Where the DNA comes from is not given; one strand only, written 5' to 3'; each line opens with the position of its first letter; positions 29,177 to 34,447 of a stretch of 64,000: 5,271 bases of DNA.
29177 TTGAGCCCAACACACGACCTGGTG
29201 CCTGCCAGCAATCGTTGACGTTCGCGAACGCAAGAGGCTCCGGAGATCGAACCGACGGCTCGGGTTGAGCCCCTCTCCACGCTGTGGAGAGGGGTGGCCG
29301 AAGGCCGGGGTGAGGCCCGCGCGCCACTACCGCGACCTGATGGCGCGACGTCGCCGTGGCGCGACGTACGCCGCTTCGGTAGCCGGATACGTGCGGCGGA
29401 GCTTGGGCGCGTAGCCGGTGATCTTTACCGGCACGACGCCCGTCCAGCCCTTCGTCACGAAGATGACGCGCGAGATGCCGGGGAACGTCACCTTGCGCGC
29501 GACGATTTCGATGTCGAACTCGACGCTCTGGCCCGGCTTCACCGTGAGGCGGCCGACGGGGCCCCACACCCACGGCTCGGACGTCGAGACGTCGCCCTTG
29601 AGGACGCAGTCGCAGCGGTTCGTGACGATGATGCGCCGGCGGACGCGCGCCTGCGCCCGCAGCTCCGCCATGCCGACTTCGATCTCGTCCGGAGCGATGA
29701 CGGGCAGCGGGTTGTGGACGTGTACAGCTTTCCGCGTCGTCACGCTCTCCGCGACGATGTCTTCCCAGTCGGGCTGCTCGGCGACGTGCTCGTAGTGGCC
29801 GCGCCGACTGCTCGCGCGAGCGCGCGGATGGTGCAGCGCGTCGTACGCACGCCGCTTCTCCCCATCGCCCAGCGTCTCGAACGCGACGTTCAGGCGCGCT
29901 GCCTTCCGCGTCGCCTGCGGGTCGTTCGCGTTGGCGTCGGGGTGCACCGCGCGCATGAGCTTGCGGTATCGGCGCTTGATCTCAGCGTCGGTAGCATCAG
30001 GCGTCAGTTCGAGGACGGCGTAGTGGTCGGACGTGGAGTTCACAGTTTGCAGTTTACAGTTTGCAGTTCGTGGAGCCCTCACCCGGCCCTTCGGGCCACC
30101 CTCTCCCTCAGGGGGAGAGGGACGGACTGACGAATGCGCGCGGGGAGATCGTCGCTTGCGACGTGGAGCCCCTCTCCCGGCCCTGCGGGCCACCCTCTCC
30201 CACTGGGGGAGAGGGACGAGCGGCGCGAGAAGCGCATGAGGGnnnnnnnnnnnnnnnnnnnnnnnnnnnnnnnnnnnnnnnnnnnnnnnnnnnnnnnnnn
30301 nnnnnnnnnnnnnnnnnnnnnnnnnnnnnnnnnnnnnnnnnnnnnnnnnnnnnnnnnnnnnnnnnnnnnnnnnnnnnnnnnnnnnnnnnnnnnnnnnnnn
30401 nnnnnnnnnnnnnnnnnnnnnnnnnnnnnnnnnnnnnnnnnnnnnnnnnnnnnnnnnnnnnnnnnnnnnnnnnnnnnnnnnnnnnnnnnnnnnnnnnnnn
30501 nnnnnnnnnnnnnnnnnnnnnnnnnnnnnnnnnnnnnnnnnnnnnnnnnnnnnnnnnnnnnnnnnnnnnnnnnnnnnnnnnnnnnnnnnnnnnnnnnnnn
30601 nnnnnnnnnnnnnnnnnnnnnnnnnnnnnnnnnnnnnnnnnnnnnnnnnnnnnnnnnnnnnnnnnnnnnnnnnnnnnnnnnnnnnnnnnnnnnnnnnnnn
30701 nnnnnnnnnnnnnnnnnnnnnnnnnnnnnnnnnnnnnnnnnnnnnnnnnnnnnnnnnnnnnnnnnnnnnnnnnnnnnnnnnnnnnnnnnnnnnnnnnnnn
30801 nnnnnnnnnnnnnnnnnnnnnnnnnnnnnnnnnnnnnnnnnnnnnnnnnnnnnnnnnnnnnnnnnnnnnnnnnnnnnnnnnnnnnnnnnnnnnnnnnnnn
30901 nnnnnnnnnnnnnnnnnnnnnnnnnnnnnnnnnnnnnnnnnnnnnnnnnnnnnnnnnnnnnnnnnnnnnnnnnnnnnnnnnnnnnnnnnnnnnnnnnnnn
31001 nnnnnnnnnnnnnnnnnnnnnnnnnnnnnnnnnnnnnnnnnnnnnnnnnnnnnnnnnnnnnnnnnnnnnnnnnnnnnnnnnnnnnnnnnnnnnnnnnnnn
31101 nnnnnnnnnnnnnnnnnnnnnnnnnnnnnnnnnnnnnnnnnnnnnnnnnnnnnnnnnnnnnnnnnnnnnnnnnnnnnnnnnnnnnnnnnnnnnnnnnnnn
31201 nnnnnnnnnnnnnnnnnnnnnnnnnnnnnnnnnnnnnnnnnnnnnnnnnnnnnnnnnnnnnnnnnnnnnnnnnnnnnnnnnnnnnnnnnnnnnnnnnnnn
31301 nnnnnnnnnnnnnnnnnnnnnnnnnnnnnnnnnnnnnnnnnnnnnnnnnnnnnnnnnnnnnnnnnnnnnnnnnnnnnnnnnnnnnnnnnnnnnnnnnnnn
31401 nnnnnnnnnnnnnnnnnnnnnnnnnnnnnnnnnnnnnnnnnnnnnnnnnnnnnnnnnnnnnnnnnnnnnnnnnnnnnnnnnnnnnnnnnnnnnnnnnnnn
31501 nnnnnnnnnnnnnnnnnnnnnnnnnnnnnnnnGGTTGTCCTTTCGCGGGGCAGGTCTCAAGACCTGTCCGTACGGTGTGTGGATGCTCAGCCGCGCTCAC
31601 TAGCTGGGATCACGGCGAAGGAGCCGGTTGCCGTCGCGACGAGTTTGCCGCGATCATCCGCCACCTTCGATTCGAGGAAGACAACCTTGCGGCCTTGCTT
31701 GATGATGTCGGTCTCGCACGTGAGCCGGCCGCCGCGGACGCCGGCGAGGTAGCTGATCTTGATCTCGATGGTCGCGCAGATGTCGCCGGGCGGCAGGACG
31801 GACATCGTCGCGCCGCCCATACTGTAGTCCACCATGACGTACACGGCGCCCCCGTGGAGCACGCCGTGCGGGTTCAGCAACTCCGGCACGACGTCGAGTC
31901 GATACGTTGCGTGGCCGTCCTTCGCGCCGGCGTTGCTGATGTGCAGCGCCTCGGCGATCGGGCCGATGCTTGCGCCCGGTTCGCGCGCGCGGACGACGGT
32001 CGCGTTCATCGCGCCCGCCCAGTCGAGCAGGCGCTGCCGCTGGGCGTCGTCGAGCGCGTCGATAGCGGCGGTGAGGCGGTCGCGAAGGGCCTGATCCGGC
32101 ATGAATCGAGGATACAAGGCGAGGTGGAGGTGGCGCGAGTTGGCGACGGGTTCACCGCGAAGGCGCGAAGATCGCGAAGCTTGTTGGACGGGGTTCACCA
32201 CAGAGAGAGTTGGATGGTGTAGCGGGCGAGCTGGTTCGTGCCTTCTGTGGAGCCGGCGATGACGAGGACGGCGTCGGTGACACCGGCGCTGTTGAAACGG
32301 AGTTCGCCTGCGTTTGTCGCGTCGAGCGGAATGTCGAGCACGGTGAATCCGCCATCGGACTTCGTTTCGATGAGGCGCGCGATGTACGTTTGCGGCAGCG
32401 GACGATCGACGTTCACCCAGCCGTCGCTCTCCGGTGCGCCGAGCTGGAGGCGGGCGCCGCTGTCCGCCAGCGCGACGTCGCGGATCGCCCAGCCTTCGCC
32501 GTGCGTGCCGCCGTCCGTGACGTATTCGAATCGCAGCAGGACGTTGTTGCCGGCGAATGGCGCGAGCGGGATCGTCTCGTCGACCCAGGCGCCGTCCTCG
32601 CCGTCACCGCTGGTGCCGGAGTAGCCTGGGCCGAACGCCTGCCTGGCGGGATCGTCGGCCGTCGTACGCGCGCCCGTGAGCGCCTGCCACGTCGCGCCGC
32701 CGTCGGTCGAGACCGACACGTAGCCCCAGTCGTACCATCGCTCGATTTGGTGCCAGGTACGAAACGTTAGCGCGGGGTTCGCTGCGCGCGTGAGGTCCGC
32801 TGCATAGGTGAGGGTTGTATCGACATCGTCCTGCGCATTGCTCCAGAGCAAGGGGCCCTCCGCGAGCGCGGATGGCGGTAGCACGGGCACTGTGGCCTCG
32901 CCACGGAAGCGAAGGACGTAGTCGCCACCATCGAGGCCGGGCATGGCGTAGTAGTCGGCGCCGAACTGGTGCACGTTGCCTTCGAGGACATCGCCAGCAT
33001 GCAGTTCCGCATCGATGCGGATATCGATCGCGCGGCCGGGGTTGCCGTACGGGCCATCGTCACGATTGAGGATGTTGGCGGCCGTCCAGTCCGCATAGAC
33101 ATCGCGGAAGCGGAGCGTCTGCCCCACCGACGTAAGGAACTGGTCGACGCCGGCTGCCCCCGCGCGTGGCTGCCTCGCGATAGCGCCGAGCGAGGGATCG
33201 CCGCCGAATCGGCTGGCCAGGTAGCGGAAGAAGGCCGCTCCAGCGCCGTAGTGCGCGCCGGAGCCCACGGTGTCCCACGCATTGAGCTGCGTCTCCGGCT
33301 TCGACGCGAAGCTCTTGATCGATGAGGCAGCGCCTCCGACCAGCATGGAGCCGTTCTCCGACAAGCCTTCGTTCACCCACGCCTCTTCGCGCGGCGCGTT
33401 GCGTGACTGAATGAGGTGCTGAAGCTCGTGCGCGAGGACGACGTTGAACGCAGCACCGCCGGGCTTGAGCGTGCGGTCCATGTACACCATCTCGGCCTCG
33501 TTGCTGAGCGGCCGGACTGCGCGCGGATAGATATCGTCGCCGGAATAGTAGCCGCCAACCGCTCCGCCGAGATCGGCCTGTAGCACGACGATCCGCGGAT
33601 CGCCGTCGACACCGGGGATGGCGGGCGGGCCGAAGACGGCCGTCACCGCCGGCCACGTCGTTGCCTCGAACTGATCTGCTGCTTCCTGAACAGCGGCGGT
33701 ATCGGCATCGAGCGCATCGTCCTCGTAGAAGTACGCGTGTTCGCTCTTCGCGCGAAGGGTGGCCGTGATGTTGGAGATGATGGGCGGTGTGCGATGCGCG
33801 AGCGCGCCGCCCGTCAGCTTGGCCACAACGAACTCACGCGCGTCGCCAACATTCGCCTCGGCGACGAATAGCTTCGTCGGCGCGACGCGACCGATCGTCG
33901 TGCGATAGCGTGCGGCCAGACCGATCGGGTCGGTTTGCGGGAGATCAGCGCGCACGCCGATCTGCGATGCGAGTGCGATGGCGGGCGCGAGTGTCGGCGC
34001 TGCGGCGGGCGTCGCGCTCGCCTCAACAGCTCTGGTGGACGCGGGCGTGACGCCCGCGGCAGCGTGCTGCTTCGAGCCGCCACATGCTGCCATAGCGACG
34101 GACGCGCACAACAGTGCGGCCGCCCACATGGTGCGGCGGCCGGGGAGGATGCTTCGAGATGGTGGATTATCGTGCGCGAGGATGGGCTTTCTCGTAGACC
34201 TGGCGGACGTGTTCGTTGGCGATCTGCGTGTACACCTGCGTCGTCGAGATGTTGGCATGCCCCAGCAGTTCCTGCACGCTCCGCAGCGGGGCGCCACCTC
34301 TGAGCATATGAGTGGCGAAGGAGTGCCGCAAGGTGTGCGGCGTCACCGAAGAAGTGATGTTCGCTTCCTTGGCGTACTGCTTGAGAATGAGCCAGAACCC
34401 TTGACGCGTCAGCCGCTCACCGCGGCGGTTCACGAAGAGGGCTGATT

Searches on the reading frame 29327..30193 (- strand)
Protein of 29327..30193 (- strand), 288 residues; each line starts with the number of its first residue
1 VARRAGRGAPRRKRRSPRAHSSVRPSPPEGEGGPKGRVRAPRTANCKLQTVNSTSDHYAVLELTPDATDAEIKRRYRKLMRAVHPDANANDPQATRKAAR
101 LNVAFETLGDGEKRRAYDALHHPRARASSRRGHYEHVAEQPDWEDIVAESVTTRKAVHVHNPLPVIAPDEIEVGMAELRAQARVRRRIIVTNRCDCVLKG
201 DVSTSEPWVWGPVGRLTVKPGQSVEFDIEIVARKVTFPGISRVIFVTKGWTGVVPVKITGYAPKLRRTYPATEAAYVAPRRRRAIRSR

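Call 76: search_protein_families(library=pfam, proteins=[window:29327-30193:-], max_evalue=0.0001)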
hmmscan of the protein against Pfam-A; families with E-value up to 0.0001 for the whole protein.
window:29327-30193:- (288 aa): 1 family
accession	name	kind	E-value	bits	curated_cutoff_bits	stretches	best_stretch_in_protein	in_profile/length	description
PF00226.36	DnaJ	-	1.3e-20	73.6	27.8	1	56-118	1-63/63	DnaJ domain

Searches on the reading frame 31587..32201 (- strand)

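Call 76: search_protein_families(library=pfam, proteins=[window:31587-32201:-], max_evalue=0.0001)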
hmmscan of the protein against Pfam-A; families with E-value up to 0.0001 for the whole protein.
window:31587-32201:- (204 aa): 3 families
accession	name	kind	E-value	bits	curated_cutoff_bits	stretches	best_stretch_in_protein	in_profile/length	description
PF03061.28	4HBT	-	6.2e-13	49.3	20.6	1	112-188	1-78/79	Thioesterase superfamily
PF14539.12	DUF4442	-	3.8e-06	27.6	25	1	94-193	27-128/132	Domain of unknown function (DUF4442)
PF13622.12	4HBT_3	-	7e-06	26.7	24.3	1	110-195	6-82/83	Acyl-CoA thioesterase N-terminal domain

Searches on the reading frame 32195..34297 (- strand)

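Call 28: search_protein_families(library=pfam, proteins=[window:32195-34297:-], max_evalue=0.001)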
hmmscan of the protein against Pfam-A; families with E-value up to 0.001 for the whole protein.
window:32195-34297:- (700 aa): 1 family
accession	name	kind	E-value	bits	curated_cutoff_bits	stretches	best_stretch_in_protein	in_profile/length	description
PF20773.4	InhA-like_MAM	-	2.4e-25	89.6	26.9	1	484-616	41-168/191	Immune inhibitor A-like, MAM domain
